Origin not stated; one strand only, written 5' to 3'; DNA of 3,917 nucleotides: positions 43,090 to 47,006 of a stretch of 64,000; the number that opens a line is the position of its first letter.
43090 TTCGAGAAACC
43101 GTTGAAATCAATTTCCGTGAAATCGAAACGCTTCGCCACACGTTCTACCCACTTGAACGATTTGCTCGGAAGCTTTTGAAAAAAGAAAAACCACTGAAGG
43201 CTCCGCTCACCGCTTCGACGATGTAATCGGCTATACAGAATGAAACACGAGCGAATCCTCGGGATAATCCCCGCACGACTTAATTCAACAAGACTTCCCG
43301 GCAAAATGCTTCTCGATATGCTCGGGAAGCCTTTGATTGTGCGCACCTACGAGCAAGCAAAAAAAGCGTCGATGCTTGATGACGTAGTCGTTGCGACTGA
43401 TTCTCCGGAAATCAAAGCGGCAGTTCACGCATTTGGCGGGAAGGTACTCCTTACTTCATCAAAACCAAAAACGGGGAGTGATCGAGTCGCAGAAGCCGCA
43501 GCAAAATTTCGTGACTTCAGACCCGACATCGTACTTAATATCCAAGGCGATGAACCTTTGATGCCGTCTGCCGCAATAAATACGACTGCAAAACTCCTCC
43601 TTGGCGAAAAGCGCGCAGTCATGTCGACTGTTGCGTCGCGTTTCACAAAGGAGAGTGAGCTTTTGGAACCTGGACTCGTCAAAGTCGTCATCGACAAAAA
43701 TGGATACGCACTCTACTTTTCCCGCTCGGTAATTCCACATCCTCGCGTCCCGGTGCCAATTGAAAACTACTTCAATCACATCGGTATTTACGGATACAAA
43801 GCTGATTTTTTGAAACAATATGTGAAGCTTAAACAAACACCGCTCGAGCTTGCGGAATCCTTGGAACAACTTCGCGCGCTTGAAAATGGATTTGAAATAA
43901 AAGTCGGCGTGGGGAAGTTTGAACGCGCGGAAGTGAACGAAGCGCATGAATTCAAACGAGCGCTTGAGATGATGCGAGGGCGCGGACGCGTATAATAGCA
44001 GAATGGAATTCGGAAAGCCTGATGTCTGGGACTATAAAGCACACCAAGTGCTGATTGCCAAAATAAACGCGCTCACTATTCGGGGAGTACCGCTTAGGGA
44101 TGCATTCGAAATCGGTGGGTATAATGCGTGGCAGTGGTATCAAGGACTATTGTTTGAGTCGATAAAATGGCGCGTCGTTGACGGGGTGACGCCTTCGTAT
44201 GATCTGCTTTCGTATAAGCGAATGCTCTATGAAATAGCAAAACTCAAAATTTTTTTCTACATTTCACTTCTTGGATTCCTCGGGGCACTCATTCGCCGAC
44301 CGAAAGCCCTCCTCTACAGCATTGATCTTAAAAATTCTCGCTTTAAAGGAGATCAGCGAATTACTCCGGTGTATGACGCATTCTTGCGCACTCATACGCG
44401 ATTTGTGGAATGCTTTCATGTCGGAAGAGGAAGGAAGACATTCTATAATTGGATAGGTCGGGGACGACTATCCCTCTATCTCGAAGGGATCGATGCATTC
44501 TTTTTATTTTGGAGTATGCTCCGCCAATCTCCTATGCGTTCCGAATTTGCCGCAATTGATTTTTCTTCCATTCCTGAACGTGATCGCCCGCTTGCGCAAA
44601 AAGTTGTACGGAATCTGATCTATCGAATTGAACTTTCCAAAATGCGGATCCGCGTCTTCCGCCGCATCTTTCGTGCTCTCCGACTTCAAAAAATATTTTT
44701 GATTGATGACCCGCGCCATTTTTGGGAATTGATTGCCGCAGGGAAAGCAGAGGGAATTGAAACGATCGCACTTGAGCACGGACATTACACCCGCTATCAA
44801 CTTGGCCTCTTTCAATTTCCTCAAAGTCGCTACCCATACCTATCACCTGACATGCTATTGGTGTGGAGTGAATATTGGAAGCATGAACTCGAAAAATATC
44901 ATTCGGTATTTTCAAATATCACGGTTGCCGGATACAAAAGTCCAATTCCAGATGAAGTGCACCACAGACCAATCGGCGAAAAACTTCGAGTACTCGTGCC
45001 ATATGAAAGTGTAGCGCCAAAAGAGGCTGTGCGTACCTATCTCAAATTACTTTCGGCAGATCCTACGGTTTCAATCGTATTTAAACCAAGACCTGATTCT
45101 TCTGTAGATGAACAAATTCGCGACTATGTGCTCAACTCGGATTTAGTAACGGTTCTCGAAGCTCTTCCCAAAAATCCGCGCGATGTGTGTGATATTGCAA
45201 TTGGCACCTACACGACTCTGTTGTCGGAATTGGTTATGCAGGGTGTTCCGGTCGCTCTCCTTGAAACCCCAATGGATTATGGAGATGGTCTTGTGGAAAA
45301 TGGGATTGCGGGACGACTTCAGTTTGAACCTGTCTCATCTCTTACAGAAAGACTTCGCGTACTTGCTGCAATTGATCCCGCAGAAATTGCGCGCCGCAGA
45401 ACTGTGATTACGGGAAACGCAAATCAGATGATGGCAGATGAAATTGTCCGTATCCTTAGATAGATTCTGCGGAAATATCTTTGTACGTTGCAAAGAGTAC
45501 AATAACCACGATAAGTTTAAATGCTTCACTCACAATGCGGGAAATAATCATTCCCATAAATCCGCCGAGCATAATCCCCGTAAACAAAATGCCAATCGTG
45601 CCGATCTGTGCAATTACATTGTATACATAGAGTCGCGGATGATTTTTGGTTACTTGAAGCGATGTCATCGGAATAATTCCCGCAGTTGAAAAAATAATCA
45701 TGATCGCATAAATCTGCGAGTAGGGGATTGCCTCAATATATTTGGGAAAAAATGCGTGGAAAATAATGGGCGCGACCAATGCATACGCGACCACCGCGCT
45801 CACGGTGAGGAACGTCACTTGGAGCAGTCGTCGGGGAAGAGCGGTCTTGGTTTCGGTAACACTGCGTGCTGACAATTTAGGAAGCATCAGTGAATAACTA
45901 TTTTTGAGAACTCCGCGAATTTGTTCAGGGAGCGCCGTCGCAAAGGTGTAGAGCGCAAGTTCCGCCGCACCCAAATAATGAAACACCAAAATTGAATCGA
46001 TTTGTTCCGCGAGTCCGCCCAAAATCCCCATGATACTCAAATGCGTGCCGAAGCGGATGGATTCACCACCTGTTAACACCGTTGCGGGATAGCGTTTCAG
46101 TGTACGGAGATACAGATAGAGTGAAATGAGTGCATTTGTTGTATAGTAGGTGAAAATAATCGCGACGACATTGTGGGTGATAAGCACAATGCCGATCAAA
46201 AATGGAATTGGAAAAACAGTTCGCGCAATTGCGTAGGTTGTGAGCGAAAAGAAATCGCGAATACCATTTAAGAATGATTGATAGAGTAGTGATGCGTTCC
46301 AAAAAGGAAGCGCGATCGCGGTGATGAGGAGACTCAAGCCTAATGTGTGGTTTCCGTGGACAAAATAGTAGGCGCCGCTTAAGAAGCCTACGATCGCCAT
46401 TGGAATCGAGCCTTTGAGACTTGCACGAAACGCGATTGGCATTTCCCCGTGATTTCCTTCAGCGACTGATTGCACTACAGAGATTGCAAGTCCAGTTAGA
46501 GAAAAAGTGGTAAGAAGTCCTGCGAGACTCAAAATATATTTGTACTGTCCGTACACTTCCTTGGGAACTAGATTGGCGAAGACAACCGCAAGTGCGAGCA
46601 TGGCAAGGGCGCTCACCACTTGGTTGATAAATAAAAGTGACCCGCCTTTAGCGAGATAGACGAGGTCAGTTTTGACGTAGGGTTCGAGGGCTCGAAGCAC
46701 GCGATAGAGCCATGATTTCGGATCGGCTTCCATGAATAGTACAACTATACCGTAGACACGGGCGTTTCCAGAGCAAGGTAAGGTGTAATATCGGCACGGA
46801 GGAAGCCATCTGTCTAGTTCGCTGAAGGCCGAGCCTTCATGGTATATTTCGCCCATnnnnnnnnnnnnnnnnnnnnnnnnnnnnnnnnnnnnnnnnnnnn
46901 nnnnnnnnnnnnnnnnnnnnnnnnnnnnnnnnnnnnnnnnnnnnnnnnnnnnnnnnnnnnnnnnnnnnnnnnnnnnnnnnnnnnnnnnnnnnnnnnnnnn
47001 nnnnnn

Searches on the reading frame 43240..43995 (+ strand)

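Call 61: search_protein_families(library=pfam, proteins=[window:43240-43995:+], max_evalue=0.0001)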
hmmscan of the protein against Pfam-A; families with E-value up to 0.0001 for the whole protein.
window:43240-43995:+ (251 aa): 2 families
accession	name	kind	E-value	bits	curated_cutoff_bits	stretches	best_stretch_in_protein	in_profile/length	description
PF02348.25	CTP_transf_3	-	4.8e-58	196.9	22.6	1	8-220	2-217/217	Cytidylyltransferase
PF12804.13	NTP_transf_3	-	2.2e-07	31.7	27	1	21-134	15-126/160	MobA-like NTP transferase domain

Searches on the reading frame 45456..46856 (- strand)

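Call 61: search_protein_families(library=pfam, proteins=[window:45456-46856:-], max_evalue=0.0001)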
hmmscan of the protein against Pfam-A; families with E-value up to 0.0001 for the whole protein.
window:45456-46856:- (466 aa): 2 families
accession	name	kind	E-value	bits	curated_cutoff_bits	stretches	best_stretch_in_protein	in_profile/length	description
PF01943.22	Polysacc_synt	-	2.7e-13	50.4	28.2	1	68-315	1-256/274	Polysaccharide biosynthesis protein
PF13440.11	Polysacc_synt_3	-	5.2e-12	46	23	1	93-365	2-279/293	Polysaccharide biosynthesis protein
